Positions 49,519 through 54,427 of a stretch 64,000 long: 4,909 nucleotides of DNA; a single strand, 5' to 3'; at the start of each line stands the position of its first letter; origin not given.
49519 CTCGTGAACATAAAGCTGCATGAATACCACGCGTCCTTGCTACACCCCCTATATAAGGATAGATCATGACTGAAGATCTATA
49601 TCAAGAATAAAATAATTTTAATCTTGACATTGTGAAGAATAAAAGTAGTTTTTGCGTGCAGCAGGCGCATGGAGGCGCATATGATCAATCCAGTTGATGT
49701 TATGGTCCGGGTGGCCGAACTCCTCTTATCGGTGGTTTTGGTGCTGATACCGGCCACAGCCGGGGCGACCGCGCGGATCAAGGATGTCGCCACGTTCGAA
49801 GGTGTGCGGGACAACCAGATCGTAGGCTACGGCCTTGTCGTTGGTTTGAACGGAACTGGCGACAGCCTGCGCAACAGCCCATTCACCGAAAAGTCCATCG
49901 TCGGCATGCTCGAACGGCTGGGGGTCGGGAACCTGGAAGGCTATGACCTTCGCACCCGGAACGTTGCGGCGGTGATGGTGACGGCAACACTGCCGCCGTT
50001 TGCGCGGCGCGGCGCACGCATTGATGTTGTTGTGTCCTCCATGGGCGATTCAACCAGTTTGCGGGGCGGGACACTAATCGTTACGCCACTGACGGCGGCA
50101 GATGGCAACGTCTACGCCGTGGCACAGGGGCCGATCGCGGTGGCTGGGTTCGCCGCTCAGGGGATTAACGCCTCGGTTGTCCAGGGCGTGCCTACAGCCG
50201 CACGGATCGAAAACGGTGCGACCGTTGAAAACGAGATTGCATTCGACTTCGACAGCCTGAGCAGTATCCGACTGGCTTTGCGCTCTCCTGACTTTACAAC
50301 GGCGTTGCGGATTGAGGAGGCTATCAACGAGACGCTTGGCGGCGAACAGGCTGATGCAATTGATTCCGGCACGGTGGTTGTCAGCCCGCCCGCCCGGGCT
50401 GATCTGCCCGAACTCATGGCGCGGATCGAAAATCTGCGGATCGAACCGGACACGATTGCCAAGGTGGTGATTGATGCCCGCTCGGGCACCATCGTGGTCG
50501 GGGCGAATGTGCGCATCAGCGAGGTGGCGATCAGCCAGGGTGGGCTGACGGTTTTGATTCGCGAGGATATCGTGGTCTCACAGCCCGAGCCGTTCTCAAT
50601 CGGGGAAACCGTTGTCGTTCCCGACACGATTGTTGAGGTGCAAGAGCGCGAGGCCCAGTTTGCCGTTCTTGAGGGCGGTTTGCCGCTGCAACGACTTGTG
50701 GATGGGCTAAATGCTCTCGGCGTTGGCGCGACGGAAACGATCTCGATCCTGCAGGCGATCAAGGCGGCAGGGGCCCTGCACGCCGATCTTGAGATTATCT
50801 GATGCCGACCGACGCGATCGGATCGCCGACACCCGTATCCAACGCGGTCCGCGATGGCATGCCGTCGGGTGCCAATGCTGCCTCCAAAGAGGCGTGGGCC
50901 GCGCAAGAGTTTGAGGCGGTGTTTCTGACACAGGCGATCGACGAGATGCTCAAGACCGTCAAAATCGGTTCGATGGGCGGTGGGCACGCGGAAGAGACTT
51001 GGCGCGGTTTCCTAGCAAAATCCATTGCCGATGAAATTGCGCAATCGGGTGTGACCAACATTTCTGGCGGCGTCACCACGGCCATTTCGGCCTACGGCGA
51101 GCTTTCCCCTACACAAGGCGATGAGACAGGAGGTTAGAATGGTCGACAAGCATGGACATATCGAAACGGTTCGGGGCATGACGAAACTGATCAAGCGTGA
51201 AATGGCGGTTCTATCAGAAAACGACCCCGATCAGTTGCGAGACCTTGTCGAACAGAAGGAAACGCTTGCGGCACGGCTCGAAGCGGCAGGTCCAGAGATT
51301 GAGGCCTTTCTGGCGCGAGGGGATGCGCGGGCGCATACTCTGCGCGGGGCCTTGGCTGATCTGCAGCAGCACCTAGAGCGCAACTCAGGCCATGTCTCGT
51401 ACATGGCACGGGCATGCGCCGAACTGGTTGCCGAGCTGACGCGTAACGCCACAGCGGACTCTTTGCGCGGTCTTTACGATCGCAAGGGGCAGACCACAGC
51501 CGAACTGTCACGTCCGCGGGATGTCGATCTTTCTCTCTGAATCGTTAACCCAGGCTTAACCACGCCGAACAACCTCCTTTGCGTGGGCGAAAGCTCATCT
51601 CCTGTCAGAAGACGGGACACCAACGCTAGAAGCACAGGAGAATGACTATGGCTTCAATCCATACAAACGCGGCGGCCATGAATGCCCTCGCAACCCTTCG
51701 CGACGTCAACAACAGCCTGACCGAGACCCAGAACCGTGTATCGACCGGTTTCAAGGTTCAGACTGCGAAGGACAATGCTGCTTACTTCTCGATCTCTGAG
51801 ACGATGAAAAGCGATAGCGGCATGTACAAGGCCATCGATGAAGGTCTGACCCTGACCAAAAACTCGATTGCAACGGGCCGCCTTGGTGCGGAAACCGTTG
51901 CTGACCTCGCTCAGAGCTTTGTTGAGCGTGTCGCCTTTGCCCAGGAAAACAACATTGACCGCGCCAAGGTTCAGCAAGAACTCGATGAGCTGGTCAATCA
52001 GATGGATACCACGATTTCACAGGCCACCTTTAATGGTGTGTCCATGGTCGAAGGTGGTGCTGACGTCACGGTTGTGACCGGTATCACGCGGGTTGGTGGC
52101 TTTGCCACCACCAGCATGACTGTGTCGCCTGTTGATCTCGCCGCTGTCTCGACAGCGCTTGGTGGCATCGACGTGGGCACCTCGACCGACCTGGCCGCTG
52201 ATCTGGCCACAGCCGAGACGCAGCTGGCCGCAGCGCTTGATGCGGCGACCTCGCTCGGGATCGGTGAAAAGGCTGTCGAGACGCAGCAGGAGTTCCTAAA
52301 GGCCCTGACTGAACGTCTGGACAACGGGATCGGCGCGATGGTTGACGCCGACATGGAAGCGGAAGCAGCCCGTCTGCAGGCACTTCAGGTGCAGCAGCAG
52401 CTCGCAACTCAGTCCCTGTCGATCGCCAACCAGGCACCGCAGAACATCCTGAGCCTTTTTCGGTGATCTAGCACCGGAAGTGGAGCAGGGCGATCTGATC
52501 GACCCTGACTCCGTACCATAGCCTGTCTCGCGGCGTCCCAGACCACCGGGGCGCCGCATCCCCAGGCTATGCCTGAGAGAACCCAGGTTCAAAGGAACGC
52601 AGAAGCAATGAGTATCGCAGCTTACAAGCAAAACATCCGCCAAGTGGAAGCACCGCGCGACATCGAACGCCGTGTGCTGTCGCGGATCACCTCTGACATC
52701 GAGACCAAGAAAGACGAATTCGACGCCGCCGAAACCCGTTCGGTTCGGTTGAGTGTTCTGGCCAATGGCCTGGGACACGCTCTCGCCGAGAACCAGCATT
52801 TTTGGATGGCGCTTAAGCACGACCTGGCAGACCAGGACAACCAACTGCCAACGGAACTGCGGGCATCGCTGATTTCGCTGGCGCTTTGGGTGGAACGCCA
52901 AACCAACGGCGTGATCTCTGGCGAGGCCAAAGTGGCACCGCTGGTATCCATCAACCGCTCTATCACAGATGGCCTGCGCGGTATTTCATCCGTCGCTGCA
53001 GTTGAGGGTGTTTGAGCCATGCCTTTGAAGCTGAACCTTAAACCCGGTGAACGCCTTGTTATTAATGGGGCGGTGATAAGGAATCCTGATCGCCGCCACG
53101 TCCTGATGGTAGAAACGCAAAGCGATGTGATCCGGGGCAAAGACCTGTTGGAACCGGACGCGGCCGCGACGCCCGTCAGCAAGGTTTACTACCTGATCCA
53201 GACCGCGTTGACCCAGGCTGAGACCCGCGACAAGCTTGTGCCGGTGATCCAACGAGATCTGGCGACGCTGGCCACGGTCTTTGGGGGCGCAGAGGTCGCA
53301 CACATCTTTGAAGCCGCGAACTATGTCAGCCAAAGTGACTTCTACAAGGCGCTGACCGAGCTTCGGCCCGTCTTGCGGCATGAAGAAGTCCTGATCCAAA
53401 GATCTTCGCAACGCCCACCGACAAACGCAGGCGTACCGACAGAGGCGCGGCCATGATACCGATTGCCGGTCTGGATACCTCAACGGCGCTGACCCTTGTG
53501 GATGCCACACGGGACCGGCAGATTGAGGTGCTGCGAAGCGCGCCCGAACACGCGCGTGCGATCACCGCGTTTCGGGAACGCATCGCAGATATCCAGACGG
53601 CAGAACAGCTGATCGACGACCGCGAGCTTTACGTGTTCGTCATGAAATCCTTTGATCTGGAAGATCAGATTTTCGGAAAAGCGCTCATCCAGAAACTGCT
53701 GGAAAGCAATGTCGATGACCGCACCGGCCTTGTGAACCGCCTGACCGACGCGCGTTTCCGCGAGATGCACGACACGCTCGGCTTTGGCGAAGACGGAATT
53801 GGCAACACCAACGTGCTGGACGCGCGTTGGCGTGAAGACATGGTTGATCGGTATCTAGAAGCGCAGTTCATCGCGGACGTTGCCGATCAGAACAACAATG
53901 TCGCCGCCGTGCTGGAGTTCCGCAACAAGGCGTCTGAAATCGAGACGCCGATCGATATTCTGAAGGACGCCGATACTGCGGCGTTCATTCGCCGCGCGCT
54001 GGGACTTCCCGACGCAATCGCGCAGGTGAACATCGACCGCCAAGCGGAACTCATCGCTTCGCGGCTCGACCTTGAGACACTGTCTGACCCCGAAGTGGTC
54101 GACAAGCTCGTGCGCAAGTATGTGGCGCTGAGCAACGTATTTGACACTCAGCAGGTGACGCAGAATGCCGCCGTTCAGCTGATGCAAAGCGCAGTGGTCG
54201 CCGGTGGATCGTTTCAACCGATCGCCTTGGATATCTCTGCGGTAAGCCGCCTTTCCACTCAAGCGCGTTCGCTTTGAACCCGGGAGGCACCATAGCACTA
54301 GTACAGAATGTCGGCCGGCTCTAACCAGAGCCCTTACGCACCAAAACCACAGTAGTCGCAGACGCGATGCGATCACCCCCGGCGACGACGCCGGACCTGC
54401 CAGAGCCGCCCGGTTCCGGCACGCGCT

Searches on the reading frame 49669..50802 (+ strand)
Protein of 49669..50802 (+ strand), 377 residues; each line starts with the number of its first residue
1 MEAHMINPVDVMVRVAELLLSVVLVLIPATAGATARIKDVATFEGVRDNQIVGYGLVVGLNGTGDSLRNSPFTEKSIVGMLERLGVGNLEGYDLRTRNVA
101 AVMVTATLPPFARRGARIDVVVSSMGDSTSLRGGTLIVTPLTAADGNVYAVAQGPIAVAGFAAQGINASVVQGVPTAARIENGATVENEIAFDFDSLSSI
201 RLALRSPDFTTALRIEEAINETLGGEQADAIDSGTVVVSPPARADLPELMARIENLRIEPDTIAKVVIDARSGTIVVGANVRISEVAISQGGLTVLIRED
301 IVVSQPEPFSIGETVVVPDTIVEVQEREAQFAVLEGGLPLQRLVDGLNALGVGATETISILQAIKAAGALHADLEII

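Call 9: search_protein_families(library=pfam, proteins=[window:49669-50802:+])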
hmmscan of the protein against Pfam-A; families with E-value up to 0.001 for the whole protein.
window:49669-50802:+ (377 aa): 1 family
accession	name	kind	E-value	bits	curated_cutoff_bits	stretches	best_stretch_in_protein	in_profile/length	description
PF02119.21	FlgI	-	1.5e-133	445.4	25.3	1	36-376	1-343/343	Flagellar P-ring protein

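Call 60: search_dna_similar(query=window:49669-50802:+, collection=plasmids, mode=protein, max_rows=60, rows=spread, max_evalue=1e-30)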
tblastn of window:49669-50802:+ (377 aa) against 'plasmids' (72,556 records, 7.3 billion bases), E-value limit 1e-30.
Records with a match: 230; places in all: 238; records where one place covers at least 80% of the query: 227.
Best place of each record, by identity: 60-80% 14; <60% 216.
By first word of the organism name: Ralstonia 134; Escherichia 15; Azospirillum 11; Sulfitobacter 11; Sinorhizobium 5; Phyllobacterium 5; Cupriavidus 4; Alloyangia 2; Loktanella 2; Salipiger 2; and 32 more.
By predicted mobility (MOB-suite, as given by PLSDB): mobilizable 116; non-mobilizable 109; conjugative 5.
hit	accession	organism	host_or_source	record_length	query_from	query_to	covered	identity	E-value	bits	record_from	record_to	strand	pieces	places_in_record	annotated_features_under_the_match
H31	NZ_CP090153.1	Roseivivax marinus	Bathymodiolus marisindicus,single cell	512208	27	377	93%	72.4%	2e-155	491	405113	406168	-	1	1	flagellar basal body P-ring protein FlgI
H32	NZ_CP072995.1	Loktanella salsilacus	-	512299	27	377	93%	69.3%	2e-147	468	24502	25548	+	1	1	flagellar basal body P-ring protein FlgI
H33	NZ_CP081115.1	Sulfitobacter sp. M368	-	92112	27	377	93%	60.2%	4e-110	424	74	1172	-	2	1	none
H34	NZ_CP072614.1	Sulfitobacter sp. CB2047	-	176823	27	377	93%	59.7%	5e-130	418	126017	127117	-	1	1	flagellar basal body P-ring protein FlgI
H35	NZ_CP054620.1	Azospirillum oryzae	cell culture,soil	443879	27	377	93%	59.6%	8e-123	397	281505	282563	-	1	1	flagellar basal body P-ring protein FlgI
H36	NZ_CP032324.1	Azospirillum argentinense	soil sample,Agricultural field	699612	33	377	92%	59.5%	8e-120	389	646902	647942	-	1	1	flagellar basal body P-ring protein FlgI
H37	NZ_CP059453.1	Azospirillum brasilense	Prokaryotes,soil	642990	33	377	92%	59.5%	2e-119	387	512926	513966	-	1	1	flagellar basal body P-ring protein FlgI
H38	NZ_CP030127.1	Indioceanicola profundi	sediment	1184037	31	377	92%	58.4%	8e-122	394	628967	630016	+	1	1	none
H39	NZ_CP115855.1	Pseudoroseomonas cervicalis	-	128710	36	377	91%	56.5%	3e-110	361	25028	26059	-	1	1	flagellar basal body P-ring protein FlgI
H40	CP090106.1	Sinorhizobium meliloti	Medicago,Cell culture,Plant nodule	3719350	30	374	92%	54.7%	7e-104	343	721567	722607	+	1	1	flagellar basal body P-ring protein FlgI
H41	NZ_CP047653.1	Aristophania vespae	Gut of wasp,cell culture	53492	29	376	92%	53.3%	6e-101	334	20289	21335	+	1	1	flagellar basal body P-ring protein FlgI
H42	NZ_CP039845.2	Acetobacter pasteurianus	whole organism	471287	36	376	90%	53.5%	2e-93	313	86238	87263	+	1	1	flagellar basal body P-ring protein FlgI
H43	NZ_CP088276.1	Phyllobacterium sp. T1293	Melilotus albus,Cell culture,root nodule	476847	32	374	91%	52.2%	4e-99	329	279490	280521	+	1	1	flagellar basal body P-ring protein FlgI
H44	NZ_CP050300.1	Phyllobacterium sp. 628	Oxytropis pumilio,cell culture,root ...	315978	32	374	91%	51.0%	3e-97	324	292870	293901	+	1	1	flagellar basal body P-ring protein FlgI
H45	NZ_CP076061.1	Cupriavidus sp. EM10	Pure-cultured cell,sewage water sludge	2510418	36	377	91%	46.5%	4e-82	280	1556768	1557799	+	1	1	none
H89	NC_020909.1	Octadecabacter arcticus 238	150 km offshore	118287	27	377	93%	38.7%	2e-61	220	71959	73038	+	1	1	flagellar basal body P-ring protein FlgI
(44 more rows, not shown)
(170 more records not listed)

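Call 75: get_annotated_region(hit=H43, flank=20000)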
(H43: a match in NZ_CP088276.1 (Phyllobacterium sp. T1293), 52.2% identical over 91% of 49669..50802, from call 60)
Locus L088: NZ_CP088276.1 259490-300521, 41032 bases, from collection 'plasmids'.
description: Phyllobacterium sp. T1293 plasmid pT1293b, complete sequence
organism: Phyllobacterium sp. T1293 (NCBI taxid 555317)
taxonomy: Bacteria; Pseudomonadota; Alphaproteobacteria; Hyphomicrobiales; Phyllobacteriaceae; Phyllobacterium; Phyllobacterium sp. T1293
host: -; source: Melilotus albus,Cell culture,root nodule; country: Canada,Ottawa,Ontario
typing (MOB-suite, as given by PLSDB): non-mobilizable
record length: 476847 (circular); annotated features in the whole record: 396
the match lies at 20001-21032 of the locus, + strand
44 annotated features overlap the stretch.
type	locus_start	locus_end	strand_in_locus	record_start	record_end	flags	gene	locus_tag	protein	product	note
CDS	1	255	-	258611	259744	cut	-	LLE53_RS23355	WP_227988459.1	spore coat U domain-containing protein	-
CDS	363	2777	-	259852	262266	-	-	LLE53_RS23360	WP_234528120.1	fimbria/pilus outer membrane usher protein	GO:0009297 - pilus assembly [Evidence IEA]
CDS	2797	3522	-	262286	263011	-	-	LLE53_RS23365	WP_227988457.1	molecular chaperone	GO:0061077 - chaperone-mediated protein folding [Evidence IEA]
CDS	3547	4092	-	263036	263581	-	-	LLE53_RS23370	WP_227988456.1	spore coat U domain-containing protein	-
CDS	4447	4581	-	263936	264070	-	-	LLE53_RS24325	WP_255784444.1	hypothetical protein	-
CDS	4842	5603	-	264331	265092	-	-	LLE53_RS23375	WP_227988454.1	spore coat U domain-containing protein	-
CDS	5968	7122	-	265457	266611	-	-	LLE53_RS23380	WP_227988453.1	DUF3095 domain-containing protein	-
CDS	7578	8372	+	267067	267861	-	-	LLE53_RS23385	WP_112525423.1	LuxR C-terminal-related transcriptional regulator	GO:0006355 - regulation of DNA-templated transcription [Evidence IEA]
CDS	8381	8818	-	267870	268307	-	-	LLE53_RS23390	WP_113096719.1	hypothetical protein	-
CDS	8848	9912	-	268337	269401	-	-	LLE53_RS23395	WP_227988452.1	EscU/YscU/HrcU family type III secretion system export apparatus switch protein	GO:0009306 - protein secretion [Evidence IEA]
CDS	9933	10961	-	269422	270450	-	-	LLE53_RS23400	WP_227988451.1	flagellar motor switch protein FliG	-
CDS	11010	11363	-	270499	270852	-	fliN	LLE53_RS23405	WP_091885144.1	flagellar motor switch protein FliN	GO:0001539 - cilium or flagellum-dependent cell motility [Evidence IEA]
CDS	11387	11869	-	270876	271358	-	-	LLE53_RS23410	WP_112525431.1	hypothetical protein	-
CDS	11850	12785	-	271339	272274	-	-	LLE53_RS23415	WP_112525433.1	FliM/FliN family flagellar motor switch protein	-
CDS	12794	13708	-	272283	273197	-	motA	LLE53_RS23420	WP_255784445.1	flagellar motor stator protein MotA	-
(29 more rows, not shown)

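Call 76: get_annotated_region(hit=H39, flank=20000)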
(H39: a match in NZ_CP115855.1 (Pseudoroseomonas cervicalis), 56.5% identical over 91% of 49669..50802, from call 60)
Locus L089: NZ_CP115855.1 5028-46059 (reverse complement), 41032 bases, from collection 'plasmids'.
description: Pseudoroseomonas cervicalis strain PL22-11A plasmid pL11-D, complete sequence
organism: Pseudoroseomonas cervicalis (NCBI taxid 204525)
taxonomy: Bacteria; Pseudomonadota; Alphaproteobacteria; Rhodospirillales; Acetobacteraceae; Pseudoroseomonas; Pseudoroseomonas cervicalis
host: -; source: -; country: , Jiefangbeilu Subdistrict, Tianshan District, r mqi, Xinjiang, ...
typing (MOB-suite, as given by PLSDB): non-mobilizable
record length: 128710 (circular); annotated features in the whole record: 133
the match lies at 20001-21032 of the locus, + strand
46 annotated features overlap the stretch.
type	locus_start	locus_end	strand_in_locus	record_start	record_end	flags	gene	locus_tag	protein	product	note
CDS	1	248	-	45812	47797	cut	flgF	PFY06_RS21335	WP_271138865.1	flagellar basal-body rod protein FlgF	GO:0001539 - cilium or flagellum-dependent cell motility [Evidence IEA]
CDS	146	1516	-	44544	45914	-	-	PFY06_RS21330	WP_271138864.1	hypothetical protein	-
CDS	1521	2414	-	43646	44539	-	motA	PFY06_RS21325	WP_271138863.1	flagellar motor stator protein MotA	-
CDS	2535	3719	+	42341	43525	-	-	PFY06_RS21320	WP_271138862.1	hypothetical protein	-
CDS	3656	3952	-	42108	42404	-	-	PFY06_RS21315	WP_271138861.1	hypothetical protein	-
CDS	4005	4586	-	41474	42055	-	-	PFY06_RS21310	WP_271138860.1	hypothetical protein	-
CDS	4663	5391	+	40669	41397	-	-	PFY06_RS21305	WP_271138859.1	hypothetical protein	-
CDS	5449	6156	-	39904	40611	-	-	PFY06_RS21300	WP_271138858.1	hypothetical protein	-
CDS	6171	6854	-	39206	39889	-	-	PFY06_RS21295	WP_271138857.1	hypothetical protein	-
CDS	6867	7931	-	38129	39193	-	-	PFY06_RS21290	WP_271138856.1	FliM/FliN family flagellar motor switch protein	-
CDS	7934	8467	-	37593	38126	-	-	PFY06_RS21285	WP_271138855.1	flagellar basal body-associated FliL family protein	-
CDS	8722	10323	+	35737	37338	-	fliF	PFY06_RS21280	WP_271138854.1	flagellar basal-body MS-ring/collar protein FliF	GO:0001539 - cilium or flagellum-dependent cell motility [Evidence IEA]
CDS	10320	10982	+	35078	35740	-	-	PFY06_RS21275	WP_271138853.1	hypothetical protein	-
CDS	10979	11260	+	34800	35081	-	-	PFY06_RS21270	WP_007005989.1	FliM/FliN family flagellar motor switch protein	-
CDS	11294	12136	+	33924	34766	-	fliP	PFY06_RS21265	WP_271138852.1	flagellar type III secretion system pore protein FliP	GO:0001539 - cilium or flagellum-dependent cell motility [Evidence IEA]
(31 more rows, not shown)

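Call 88: get_annotated_region(hit=H89, flank=20000)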
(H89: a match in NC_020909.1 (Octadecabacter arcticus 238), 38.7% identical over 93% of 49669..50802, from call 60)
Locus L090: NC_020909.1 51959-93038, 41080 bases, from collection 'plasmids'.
description: Octadecabacter arcticus 238 plasmid pOA238_118, complete sequence
organism: Octadecabacter arcticus 238 (NCBI taxid 391616)
taxonomy: Bacteria; Pseudomonadota; Alphaproteobacteria; Rhodobacterales; Roseobacteraceae; Octadecabacter; Octadecabacter arcticus; Octadecabacter arcticus 238
host: -; source: 150 km offshore; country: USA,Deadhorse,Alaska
typing (MOB-suite, as given by PLSDB): non-mobilizable; replicon rep_cluster_804
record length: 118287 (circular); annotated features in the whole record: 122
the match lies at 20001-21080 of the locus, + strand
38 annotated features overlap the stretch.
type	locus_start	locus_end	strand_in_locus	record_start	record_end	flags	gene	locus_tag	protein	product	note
CDS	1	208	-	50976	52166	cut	-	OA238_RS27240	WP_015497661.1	sigma-54 dependent transcriptional regulator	GO:0006355 - regulation of DNA-templated transcription [Evidence IEA]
CDS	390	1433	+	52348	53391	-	-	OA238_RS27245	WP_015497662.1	sigma-54 dependent transcriptional regulator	GO:0006355 - regulation of DNA-templated transcription [Evidence IEA]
CDS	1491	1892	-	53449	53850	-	-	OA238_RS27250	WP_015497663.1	hypothetical protein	-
CDS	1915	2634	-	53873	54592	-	-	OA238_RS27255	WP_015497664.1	FliA/WhiG family RNA polymerase sigma factor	GO:0006352 - DNA-templated transcription initiation [Evidence IEA]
CDS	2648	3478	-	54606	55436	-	-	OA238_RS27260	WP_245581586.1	AAA family ATPase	-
CDS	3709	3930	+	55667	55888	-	-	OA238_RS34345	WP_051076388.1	DUF6444 domain-containing protein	-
CDS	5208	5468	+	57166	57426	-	-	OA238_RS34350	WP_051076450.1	IS110 family transposase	-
CDS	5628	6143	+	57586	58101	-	-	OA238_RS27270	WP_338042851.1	transposase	GO:0006313 - DNA transposition [Evidence IEA]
CDS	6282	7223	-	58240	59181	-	-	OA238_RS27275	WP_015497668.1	hypothetical protein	-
CDS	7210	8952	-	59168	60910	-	-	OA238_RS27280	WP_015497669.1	chloride channel protein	-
CDS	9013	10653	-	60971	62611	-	fliD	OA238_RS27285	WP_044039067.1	flagellar filament capping protein FliD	GO:0007155 - cell adhesion [Evidence IEA]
CDS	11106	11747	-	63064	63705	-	-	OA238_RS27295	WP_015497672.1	hypothetical protein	-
CDS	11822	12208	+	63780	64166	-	flgB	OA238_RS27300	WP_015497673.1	flagellar basal body rod protein FlgB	GO:0001539 - cilium or flagellum-dependent cell motility [Evidence IEA]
CDS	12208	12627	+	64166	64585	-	flgC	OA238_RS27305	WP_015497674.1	flagellar basal body rod protein FlgC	GO:0001539 - cilium or flagellum-dependent cell motility [Evidence IEA]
CDS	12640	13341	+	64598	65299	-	-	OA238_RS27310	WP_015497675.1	flagellar hook capping FlgD N-terminal domain-containing protein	-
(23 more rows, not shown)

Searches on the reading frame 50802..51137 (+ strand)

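Call 10: search_protein_families(library=pfam, proteins=[window:50802-51137:+])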
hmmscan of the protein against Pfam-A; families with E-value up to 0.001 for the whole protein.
window:50802-51137:+ (111 aa): 1 family
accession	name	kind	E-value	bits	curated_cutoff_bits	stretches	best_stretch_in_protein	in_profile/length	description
PF10135.14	Rod-binding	-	0.00017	22.5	25.1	1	48-83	2-39/51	Rod binding protein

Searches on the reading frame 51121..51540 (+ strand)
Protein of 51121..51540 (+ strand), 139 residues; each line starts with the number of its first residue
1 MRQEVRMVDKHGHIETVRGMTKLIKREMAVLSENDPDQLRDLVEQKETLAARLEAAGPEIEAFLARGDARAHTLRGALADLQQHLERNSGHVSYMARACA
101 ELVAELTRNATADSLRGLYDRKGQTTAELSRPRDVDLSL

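Call 10: search_protein_families(library=pfam, proteins=[window:51121-51540:+])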
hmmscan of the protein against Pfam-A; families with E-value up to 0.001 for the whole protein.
window:51121-51540:+ (139 aa): 1 family
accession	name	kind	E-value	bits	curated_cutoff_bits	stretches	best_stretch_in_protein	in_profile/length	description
PF05130.17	FlgN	-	6e-06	27.2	30.5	1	14-87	14-99/147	FlgN protein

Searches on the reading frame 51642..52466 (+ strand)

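Call 10: search_protein_families(library=pfam, proteins=[window:51642-52466:+])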
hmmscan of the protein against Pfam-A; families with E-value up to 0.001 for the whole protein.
window:51642-52466:+ (274 aa): 2 families
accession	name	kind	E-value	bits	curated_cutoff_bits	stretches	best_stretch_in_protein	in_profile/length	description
PF00669.25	Flagellin_N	-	4.8e-18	66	26.6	1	6-138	1-136/139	Bacterial flagellin N-terminal helical region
PF00700.27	Flagellin_C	-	2.5e-14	53.8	23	1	192-273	5-86/86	Bacterial flagellin C-terminal helical region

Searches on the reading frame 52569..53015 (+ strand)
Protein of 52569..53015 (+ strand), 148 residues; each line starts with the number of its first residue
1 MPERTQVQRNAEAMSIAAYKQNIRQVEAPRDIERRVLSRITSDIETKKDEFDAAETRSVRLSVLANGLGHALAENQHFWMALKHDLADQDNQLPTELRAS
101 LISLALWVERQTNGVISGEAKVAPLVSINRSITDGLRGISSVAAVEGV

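Call 10: search_protein_families(library=pfam, proteins=[window:52569-53015:+])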
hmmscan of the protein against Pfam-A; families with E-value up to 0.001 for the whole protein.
window:52569-53015:+ (148 aa): 1 family
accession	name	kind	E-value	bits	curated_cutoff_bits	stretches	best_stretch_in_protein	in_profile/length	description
PF07309.16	FlaF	-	1.5e-24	86.6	23.6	1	17-136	3-113/113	Flagellar protein FlaF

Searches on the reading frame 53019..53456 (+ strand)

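Call 10: search_protein_families(library=pfam, proteins=[window:53019-53456:+])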
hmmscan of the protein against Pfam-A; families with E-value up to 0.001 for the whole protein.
window:53019-53456:+ (145 aa): 1 family
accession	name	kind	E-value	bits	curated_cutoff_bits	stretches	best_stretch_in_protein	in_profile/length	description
PF07378.16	FlbT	-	1.9e-29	102.7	27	1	3-125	1-124/125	Flagellar protein FlbT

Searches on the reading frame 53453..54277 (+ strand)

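Call 10: search_protein_families(library=pfam, proteins=[window:53453-54277:+])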
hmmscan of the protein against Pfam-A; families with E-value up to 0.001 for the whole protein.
window:53453-54277:+ (274 aa): 1 family
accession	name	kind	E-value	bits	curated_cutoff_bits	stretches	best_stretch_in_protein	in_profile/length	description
PF06748.17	DUF1217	-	5.2e-33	114.7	22.9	1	67-216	2-149/149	Protein of unknown function (DUF1217)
